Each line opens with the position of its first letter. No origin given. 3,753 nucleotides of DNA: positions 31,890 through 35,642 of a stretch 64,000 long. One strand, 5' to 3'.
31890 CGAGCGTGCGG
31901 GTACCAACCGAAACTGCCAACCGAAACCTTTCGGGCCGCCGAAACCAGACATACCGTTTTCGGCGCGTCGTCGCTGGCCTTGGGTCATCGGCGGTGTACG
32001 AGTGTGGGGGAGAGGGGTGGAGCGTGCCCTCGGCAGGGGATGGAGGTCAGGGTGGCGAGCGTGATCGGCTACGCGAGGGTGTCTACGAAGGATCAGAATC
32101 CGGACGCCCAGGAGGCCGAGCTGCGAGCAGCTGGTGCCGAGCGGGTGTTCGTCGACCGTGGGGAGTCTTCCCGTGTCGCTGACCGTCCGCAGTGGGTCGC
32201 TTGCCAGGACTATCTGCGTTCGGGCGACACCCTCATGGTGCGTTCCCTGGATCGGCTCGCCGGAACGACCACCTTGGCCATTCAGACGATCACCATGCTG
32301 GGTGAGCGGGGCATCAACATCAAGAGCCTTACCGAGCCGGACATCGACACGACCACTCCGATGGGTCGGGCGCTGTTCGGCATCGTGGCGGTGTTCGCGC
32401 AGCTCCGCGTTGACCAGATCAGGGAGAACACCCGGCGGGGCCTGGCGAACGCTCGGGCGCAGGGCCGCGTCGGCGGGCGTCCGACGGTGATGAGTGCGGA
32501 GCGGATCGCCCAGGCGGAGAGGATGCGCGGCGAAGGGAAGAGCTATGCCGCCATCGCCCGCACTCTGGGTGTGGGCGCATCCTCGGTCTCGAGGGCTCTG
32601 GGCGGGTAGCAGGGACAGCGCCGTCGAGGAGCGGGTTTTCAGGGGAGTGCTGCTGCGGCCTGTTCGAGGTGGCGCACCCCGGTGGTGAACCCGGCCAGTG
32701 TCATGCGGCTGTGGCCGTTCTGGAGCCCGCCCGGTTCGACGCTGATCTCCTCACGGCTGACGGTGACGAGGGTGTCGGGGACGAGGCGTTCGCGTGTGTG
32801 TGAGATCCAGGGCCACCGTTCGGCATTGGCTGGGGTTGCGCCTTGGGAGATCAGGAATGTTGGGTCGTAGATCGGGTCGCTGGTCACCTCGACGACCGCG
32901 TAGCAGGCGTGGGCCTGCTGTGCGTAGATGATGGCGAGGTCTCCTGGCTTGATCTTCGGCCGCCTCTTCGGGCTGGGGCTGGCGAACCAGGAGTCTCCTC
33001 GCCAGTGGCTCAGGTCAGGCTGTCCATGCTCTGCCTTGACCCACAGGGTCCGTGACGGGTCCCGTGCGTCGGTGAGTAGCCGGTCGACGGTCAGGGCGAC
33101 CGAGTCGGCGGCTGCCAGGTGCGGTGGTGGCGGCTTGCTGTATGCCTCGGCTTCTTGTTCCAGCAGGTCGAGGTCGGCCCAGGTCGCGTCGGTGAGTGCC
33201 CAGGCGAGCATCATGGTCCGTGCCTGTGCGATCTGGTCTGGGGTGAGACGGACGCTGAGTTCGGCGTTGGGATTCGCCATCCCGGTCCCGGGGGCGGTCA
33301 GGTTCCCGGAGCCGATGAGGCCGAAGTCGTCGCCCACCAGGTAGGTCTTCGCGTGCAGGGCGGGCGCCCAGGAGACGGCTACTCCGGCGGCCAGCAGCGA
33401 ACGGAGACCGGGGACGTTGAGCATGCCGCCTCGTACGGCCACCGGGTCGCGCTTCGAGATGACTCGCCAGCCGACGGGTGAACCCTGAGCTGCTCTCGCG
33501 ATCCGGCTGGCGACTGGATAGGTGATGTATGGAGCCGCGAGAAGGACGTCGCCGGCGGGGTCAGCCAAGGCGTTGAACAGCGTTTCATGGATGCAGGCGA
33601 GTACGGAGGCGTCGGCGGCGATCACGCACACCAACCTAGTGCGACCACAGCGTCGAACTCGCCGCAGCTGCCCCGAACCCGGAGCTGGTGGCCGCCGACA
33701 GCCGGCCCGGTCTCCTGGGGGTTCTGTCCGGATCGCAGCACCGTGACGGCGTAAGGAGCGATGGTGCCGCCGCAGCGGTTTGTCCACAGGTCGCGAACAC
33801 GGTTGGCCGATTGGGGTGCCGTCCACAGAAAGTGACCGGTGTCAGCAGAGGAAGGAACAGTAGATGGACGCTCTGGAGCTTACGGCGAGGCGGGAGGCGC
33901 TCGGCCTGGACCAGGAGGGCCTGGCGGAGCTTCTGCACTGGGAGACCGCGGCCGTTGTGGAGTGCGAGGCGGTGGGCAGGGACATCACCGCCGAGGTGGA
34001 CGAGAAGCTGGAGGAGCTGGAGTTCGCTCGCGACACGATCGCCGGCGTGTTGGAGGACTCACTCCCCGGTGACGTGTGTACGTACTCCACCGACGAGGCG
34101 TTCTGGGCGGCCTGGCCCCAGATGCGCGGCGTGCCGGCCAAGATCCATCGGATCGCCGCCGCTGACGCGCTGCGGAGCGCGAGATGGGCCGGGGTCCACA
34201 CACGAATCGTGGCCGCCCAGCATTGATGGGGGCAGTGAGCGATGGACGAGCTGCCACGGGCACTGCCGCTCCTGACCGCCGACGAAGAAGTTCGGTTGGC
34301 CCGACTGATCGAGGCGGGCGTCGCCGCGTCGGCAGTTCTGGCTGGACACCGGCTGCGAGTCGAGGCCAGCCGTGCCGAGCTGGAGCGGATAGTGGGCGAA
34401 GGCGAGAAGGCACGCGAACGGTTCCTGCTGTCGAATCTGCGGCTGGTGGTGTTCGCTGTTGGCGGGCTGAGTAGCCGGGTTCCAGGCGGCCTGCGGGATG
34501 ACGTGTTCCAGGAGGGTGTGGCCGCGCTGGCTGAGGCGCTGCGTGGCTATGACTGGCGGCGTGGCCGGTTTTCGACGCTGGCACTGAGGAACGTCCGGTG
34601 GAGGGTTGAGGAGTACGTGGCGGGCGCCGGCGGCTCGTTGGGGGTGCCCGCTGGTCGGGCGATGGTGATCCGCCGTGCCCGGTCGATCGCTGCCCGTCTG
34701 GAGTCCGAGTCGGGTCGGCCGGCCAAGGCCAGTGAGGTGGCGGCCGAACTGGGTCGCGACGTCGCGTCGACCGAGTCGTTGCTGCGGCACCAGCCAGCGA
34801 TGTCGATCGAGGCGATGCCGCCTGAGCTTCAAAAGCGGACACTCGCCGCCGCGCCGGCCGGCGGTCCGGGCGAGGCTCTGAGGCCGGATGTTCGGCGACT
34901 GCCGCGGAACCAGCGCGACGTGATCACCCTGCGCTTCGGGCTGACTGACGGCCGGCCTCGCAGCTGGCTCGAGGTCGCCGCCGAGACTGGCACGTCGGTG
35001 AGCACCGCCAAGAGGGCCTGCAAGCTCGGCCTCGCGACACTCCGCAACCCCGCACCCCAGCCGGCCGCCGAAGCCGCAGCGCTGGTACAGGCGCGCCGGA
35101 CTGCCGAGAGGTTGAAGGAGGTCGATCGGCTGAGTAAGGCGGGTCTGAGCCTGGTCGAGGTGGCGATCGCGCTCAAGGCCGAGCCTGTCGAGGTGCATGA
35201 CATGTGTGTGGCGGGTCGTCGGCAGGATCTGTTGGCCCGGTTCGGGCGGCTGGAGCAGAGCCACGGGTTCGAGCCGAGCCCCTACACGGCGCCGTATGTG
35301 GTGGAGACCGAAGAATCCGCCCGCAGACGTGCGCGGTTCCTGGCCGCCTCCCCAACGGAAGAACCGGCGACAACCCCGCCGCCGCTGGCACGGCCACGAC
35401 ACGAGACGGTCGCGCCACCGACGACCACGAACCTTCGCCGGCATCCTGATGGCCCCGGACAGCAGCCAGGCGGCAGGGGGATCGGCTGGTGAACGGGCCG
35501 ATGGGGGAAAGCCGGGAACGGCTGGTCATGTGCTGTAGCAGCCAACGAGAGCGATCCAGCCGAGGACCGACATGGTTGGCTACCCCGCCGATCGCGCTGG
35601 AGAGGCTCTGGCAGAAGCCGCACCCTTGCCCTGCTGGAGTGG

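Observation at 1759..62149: Seven dispersed copies of a perfect palindrome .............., all between genes or at gene termini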

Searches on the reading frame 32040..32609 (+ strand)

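Call 16: search_protein_families(library=pfam, proteins=[window:32040-32609:+], max_evalue=0.001)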
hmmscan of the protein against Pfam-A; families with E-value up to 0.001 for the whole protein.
window:32040-32609:+ (189 aa): 2 families
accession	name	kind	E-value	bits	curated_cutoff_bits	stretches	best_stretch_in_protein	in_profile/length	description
PF00239.26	Resolvase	-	1.1e-37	129.8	23.3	1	8-143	1-144/145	Resolvase, N terminal domain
PF13936.12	HTH_38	-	0.00019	21.6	27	1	158-185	12-39/44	Helix-turn-helix domain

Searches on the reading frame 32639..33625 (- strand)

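Call 16: search_protein_families(library=pfam, proteins=[window:32639-33625:-], max_evalue=0.001)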
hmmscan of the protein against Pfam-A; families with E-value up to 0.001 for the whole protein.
window:32639-33625:- (328 aa): 2 families
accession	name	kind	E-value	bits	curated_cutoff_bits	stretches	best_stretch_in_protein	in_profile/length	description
PF13091.12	PLDc_2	-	1.2e-05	25.6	27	1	27-134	12-122/132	PLD-like domain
PF01878.24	EVE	-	0.00028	21.4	23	1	221-258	37-75/145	EVE domain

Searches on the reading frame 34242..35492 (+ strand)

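Call 16: search_protein_families(library=pfam, proteins=[window:34242-35492:+], max_evalue=0.001)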
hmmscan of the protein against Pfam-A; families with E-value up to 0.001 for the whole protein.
window:34242-35492:+ (416 aa): 3 families
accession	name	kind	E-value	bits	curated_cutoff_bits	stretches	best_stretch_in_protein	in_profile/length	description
PF00140.25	Sigma70_r1_2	-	2e-06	28.1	22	1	9-28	14-33/34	Sigma-70 factor, region 1.2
PF04545.22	Sigma70_r4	-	2.6e-06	27.3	24.1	1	219-268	4-49/50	Sigma-70, region 4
PF04542.20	Sigma70_r2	-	0.00048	20.3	24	0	84-119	22-58/71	Sigma-70 region 2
